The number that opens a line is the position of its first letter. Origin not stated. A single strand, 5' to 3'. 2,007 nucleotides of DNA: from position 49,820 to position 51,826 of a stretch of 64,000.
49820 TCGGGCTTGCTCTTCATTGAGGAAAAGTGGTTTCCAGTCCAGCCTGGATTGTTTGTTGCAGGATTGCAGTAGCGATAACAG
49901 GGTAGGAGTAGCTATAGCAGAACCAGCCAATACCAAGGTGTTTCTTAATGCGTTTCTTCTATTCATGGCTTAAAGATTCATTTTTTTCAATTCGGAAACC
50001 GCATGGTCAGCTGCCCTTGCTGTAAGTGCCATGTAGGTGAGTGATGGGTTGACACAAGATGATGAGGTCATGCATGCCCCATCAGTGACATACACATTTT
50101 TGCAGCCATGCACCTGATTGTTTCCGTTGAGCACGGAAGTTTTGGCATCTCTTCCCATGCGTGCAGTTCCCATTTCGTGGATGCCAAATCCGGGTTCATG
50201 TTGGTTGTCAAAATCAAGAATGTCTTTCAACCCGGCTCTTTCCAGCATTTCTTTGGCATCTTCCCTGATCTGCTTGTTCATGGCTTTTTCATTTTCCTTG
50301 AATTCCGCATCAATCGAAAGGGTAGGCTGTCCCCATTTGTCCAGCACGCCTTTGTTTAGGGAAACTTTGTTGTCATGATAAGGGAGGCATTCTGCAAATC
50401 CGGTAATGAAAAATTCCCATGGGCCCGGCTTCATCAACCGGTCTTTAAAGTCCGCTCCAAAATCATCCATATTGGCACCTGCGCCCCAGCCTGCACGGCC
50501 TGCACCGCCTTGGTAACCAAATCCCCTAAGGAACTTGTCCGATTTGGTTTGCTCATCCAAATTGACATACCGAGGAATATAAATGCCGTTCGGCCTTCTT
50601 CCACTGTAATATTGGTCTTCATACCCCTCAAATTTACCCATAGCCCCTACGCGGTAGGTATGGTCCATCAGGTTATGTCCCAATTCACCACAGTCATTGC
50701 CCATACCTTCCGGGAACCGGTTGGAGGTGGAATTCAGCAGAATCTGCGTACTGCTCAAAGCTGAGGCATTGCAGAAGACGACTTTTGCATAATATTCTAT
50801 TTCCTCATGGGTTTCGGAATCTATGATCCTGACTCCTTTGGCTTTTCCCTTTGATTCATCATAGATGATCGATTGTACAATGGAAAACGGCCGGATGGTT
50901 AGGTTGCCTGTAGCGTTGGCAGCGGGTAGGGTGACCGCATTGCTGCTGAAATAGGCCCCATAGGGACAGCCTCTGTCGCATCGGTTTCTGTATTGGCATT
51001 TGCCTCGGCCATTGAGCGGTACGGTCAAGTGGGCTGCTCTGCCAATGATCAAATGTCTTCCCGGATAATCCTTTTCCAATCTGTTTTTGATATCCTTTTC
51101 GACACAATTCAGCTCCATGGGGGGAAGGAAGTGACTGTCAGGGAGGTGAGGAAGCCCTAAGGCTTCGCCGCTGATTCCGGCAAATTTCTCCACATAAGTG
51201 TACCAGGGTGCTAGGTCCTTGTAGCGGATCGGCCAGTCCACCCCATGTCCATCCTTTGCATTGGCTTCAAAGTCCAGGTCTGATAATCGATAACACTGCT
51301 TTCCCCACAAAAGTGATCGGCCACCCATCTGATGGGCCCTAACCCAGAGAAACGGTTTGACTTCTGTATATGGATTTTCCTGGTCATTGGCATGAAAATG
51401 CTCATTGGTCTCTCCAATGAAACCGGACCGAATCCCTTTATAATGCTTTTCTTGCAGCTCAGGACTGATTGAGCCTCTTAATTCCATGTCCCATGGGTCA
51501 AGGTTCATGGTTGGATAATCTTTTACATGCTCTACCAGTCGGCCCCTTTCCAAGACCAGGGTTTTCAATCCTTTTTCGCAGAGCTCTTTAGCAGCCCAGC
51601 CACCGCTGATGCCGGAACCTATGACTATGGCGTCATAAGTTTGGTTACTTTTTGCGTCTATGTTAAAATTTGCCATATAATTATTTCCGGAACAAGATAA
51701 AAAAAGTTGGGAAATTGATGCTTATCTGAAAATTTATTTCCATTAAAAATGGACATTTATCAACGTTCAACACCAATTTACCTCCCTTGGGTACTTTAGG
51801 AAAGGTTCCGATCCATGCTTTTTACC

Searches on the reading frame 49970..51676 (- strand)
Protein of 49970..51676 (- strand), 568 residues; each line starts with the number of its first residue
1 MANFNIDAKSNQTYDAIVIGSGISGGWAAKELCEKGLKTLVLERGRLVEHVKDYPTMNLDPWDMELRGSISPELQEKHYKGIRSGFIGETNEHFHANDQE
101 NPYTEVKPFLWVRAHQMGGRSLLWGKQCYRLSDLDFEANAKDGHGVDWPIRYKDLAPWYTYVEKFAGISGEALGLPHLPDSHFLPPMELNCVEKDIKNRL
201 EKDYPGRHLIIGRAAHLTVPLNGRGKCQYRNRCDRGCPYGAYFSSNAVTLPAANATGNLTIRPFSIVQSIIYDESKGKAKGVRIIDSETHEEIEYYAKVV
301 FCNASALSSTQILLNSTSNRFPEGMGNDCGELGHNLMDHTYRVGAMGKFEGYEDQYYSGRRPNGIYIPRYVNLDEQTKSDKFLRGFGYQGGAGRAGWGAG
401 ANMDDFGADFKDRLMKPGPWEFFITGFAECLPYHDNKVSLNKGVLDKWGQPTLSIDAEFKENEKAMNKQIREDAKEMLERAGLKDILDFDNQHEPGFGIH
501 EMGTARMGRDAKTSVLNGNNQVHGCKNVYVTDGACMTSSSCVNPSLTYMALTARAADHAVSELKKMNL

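Call 3: search_protein_families(library=pfam, proteins=[window:49970-51676:-], max_evalue=0.01)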
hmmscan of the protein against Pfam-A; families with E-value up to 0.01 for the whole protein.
window:49970-51676:- (568 aa): 7 families
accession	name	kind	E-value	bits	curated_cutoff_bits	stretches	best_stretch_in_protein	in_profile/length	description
PF05199.19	GMC_oxred_C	-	9.4e-22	78.5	24.6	1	432-551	1-138/139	GMC oxidoreductase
PF00732.25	GMC_oxred_N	-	2.5e-13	50.8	23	1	105-340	15-217/218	GMC oxidoreductase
PF01266.30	DAO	-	0.00014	21.9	27.9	1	15-46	1-32/353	FAD dependent oxidoreductase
PF01494.25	FAD_binding_3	-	0.0002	21.2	22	0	14-45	2-33/349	FAD binding domain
PF00890.30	FAD_binding_2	-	0.0011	18.7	20.4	1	15-45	1-31/414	FAD binding domain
PF13450.12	NAD_binding_8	-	0.0012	19.5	21.9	1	18-45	1-28/68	NAD(P)-binding Rossmann-like domain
PF13738.12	Pyr_redox_3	-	0.0037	17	30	1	17-57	1-42/305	Pyridine nucleotide-disulphide oxidoreductase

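Call 4: search_protein_families(library=ncbifam, proteins=[window:49970-51676:-], max_evalue=0.01)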
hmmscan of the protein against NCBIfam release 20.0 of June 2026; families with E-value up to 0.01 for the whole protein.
window:49970-51676:- (568 aa): 25 families
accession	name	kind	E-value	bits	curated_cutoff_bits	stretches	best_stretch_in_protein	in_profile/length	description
NF058674.1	CholsOxChoxAB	equivalog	1.1e-17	63.8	850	2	498-558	471-531/535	cholesterol oxidase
NF002550.0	PRK02106.1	subfamily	3e-15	55.8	605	2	482-560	456-534/563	choline dehydrogenase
TIGR02462.1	pyranose_ox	equivalog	3.9e-15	55.8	544.9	1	429-563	413-547/548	pyranose oxidase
TIGR01810.1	betA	equivalog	7.9e-10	38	732.1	2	498-559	464-526/532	choline dehydrogenase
TIGR03970.1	mycofact_MftG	equivalog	3.2e-08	33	387.45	1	499-557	425-484/487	mycofactocin dehydrogenase MftG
TIGR02032.1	GG-red-SF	subfamily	1.3e-06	28.3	158.8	1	14-50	1-37/297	geranylgeranyl reductase family protein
NF053717.1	VnlPnlRedVprA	equivalog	1.4e-06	27.4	600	1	10-49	3-42/481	vinyl phenol reductase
NF004829.0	PRK06183.1-3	subfamily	5.1e-06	25.5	390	0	9-45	4-40/520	bifunctional 3-(3-hydroxy-phenyl)propionate/3-hydroxycinnamic acid hydroxylase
TIGR02730.1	carot_isom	equivalog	2.3e-05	23.4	586.9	1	14-44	1-31/493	carotenoid isomerase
TIGR04542.1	GMC_mycofac_2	equivalog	3.1e-05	23.2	400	0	460-557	329-423/425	mycofactocin system GMC family oxidoreductase MftG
TIGR04018.1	Bthiol_YpdA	hypoth_equivalog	0.00044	19.2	339.9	1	15-57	1-43/316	YpdA family putative bacillithiol disulfide reductase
NF041080.1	DGGGPL_reductase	equivalog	0.00091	18.2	580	0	13-45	1-33/447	digeranylgeranylglycerophospholipid reductase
NF003726.0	PRK05329.2-5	equivalog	0.0019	17.1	354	1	14-50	2-38/415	glycerol-3-phosphate dehydrogenase subunit GlpB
NF007450.0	PRK10015.1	subfamily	0.0019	17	466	1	10-46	2-38/429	FAD-dependent oxidoreductase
NF003720.0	PRK05329.1-3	equivalog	0.0026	16.4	313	1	13-47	2-36/437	glycerol-3-phosphate dehydrogenase subunit GlpB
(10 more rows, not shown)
